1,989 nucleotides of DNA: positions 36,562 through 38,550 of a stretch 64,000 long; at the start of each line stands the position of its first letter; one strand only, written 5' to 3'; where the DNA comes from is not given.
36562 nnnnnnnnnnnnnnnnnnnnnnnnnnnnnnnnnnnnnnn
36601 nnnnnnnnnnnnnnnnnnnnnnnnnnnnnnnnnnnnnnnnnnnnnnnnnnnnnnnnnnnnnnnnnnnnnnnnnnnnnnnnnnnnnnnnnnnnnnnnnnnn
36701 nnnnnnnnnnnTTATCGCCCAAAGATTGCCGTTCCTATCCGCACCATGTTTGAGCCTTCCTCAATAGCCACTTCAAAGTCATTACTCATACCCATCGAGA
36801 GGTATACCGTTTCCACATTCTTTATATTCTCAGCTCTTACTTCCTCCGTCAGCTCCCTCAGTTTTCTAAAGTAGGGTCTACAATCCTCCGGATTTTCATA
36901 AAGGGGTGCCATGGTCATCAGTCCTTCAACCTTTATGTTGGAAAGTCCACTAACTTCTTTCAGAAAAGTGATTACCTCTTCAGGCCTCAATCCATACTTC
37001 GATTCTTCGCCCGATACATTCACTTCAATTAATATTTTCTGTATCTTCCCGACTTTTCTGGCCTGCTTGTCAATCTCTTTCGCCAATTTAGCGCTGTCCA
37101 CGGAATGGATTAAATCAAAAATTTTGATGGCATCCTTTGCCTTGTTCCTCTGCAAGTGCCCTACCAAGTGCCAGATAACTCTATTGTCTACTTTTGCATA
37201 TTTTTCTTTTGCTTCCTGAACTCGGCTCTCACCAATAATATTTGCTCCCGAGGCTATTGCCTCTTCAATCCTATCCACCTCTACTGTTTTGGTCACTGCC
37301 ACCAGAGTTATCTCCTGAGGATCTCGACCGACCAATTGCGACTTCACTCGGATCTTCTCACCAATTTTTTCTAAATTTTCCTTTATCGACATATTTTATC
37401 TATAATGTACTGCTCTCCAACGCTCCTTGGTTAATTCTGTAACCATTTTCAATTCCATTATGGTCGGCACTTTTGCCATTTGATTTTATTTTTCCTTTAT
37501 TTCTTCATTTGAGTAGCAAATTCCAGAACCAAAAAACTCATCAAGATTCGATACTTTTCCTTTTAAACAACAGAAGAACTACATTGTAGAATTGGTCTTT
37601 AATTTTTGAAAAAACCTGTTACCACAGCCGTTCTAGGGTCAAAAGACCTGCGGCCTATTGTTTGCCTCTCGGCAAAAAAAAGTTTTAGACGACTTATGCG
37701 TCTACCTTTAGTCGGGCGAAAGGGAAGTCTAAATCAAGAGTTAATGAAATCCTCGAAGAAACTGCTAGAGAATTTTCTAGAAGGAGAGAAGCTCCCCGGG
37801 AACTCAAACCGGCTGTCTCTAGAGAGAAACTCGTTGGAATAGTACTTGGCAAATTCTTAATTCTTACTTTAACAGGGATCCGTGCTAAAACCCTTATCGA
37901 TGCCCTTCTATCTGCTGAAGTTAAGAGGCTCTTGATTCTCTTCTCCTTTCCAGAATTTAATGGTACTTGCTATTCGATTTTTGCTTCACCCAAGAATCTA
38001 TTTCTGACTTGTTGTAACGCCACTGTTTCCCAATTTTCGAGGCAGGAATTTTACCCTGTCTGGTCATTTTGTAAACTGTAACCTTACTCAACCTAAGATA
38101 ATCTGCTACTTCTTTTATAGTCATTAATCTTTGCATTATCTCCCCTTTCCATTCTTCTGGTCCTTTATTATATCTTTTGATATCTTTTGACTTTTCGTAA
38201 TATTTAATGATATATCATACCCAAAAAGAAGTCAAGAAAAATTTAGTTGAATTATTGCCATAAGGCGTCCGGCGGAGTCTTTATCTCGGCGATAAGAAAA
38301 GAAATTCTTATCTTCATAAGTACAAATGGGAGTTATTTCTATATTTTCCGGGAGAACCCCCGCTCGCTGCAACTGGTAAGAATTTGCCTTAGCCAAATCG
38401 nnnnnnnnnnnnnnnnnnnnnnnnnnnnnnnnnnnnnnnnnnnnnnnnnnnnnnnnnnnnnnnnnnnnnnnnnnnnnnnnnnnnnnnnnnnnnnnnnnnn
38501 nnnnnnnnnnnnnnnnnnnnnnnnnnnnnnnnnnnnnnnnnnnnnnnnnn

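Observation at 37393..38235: Unannotated 59-aa excisionase-family HTH gene with its own promoter, a tandem 10-bp repeat and a 560-bp non-coding tract downstream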

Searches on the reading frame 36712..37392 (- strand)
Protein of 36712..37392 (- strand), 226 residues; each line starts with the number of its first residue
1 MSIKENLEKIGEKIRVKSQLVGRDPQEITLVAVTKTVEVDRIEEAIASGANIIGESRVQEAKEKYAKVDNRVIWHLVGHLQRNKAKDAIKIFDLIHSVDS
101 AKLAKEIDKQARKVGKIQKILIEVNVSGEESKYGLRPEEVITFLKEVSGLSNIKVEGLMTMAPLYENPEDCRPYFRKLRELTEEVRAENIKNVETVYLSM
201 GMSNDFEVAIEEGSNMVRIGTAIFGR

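Call 11: find_related_loci(query=window:36712-37392:-, collection=genome_contigs, flank=6000)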
Query window:36712-37392:- (226 aa) in genome_contigs; peptide patterns used: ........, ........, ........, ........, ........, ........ (x = any residue, [..] = any of these).
600 stretches matched a pattern (row limit reached: there are more); 564 encode a relative of the query (tblastn E <= 1e-3); the best 80 are kept; 80 distinct loci.
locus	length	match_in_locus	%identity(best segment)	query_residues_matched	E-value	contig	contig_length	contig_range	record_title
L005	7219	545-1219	87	1-225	7e-131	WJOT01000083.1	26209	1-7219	MAG: Clostridia bacterium isolate 1244-F3-H4-B3 F3H4_C64, whole genome shotgun sequence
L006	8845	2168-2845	58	2-225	2e-84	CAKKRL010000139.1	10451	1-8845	Thermodesulfovibrionia bacterium isolate Hainich-H51-bin227-1 genome assembly, contig: H51-bin227_1_Hain_H51_02um_R1_334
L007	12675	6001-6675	55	1-225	1e-77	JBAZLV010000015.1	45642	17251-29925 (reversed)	MAG: Nitrospirota bacterium isolate SO_2017_LW4_23 scaffold_1955_c1_LW137-91_2017, whole genome shotgun sequence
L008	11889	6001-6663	54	2-225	6e-77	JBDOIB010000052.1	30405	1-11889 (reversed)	MAG: Thermodesulfobacteriota bacterium isolate TC202112_Ori_Bins020 k147_313311, whole genome shotgun sequence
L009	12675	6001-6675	52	1-225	2e-75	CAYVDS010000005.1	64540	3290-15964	MAG TPA_asm: uncultured bacterium isolate binchicken_co232_148 genome assembly, contig: NODE_695_length_64540_cov_4.7314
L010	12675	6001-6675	52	2-226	1e-74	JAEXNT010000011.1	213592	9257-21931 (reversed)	MAG: Bacillota bacterium isolate OH_HBrB_109 k127_156884, whole genome shotgun sequence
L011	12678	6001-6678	54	1-226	4e-74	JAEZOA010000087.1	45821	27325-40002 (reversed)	MAG: Bacillota bacterium isolate OH_CFB_174 k127_640716, whole genome shotgun sequence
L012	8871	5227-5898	53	3-226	3e-74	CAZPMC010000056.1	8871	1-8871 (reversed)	MAG TPA_asm: uncultured Oscillospiraceae bacterium isolate SRP192927_co8_67 genome assembly, contig: NODE_7976_length_88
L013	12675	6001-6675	52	2-226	2e-73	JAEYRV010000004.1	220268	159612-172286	MAG: Bacillota bacterium isolate OH_CBB_73 k127_1309116, whole genome shotgun sequence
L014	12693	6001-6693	51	1-225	4e-73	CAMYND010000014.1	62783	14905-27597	MAG: Thermodesulfovibrionia bacterium isolate FCS_M_Nitrospinota_09 genome assembly, contig: scaffold_591, whole genome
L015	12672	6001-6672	52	3-226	7e-73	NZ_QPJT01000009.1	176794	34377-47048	Anaerobacterium chartisolvens strain DSM 27016 Ga0244570_109, whole genome shotgun sequence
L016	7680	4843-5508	53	2-225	2e-72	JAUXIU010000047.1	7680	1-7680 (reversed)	MAG: Deltaproteobacteria bacterium isolate CSMAG_3064 CSMAG_3064_k127_12990949_length_7680_cov_35.0000, whole genome sho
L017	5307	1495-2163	53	3-224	3e-72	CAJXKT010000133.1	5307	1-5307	TPA_asm: uncultured bacterium isolate SRR1509794_bin.7_MetaBAT_v2.12.1_MAG genome assembly, contig: NODE_788_length_5307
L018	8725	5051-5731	50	1-225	4e-72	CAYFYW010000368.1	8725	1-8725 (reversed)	MAG TPA_asm: uncultured Nitrospirales bacterium isolate ERP108616_co1_63 genome assembly, contig: k119_1943995, whole ge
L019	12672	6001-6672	51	3-226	9e-72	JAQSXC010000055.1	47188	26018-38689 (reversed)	MAG: Eubacterium sp. isolate L_E1_T20_A_bin.111 scaffold_3434, whole genome shotgun sequence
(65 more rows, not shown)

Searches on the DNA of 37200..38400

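Call 5: search_rna_families(source=window, start=37200, end=38400, threshold=evalue, max_evalue=10)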
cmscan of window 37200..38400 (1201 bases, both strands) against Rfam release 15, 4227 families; matches with E-value up to 10: 5.
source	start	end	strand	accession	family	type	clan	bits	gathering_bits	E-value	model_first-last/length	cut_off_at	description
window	37472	37520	-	RF00477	snosnR66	Gene; snRNA; snoRNA; CD-box;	-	19.4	65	6.1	1-104/104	no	Small nucleolar RNA snR66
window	37500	37579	-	RF00349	snoR11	Gene; snRNA; snoRNA; CD-box;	-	18.6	50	4.7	1-90/90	no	Small nucleolar RNA R11/Z151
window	38173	38250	+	RF03770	mir-125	Gene; miRNA;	-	18.2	88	1.9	1-84/84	no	mir-125 microRNA precursor family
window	38198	38386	-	RF02079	STnc180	Gene; sRNA;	-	15.8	50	2.7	1-208/208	no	Enterobacterial sRNA STnc180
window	37915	37952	-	RF01634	ceN44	Gene; snRNA; snoRNA; CD-box;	-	15.4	70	7.1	1-74/74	no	Caenorhabditis snoRNA ceN44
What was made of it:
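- On Known structured RNA in the tract (Rfam 15): The best hits score 15-19 bits with E above 1, all to eukaryotic snoRNA or miRNA models (call 5).
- There is no Rfam hit (call 5).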

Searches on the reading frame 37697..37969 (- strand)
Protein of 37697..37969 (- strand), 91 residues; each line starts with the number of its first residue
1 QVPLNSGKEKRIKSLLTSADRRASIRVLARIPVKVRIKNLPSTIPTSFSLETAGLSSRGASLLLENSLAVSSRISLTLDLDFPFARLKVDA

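Call 4: search_protein_families(library=pfam, proteins=[window:37697-37969:-], max_evalue=1)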
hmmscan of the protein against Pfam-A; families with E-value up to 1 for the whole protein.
seq(91 aa): 1 family
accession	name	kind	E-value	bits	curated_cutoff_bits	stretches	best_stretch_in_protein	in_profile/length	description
PF07238.19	PilZ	-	0.00087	20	22.5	1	20-90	1-66/102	PilZ domain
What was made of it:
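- On PilZ domain (PF07238), applied to the tract 37541-37936: The window fragment scores 20.0 bits against a cut-off of 22.5 and covers profile positions 1-66 of 102 (call 4).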
